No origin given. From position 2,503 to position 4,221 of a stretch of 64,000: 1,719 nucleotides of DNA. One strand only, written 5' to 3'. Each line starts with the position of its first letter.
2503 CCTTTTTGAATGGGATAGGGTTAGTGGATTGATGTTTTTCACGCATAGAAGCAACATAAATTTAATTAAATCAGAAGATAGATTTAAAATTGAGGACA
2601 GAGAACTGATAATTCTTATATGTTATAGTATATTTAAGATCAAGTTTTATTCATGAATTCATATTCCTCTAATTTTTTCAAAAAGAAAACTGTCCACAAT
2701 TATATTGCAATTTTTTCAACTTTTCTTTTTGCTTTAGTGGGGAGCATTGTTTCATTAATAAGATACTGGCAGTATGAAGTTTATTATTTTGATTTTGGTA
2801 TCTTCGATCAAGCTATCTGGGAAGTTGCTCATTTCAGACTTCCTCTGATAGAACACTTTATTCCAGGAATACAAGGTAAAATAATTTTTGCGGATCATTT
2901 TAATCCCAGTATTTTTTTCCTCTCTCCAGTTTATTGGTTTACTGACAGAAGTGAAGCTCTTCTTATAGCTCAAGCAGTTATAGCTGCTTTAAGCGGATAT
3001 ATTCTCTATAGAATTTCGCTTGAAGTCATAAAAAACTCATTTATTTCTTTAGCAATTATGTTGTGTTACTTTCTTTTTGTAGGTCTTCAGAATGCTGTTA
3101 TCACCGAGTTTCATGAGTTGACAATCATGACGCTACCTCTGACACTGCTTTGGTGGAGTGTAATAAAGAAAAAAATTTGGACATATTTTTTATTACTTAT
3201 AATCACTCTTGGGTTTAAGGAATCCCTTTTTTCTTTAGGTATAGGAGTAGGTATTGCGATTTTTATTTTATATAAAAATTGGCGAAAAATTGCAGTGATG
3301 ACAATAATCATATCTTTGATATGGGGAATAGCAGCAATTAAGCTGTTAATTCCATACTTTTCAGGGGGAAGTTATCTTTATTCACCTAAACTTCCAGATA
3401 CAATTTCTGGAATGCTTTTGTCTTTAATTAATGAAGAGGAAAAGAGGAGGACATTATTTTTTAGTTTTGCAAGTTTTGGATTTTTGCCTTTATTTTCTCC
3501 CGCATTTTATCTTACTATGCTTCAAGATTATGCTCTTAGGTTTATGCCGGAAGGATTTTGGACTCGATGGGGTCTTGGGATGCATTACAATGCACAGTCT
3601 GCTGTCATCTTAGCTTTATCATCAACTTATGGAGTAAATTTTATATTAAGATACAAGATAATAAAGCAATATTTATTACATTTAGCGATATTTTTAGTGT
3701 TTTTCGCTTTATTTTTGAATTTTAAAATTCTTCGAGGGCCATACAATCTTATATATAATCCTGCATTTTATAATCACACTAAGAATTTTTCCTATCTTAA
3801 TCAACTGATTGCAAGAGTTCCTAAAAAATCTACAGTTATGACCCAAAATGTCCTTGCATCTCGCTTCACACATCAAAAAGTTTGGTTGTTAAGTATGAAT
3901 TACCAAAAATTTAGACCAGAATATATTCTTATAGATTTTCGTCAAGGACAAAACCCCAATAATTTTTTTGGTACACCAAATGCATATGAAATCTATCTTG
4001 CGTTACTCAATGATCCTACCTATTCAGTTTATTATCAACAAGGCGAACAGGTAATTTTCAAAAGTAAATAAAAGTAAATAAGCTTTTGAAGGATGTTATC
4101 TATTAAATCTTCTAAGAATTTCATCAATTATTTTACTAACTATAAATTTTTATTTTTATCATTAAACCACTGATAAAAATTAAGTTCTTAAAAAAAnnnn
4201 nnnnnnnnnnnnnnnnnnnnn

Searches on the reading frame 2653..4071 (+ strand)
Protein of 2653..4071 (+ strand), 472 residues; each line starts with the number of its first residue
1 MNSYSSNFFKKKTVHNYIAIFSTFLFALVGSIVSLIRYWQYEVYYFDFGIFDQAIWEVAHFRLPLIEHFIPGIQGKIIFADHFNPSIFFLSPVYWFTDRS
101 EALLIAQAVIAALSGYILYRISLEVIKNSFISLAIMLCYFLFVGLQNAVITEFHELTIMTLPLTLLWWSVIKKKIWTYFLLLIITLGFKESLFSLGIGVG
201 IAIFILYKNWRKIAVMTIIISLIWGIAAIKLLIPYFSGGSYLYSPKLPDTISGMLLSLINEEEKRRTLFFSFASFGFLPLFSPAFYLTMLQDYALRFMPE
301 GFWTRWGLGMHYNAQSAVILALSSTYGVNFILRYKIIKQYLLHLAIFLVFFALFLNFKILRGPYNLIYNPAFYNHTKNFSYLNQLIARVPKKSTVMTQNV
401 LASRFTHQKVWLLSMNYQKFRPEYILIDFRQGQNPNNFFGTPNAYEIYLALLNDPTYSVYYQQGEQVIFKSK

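Call 19: search_protein_families(library=pfam, proteins=[window:2653-4071:+], max_evalue=0.00001)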
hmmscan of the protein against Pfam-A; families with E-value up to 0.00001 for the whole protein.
window:2653-4071:+ (472 aa): 1 family
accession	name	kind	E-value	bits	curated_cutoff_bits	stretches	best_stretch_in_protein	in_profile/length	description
PF09852.15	DUF2079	-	7.8e-38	131.2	28.2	1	45-436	9-423/459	Predicted membrane protein (DUF2079)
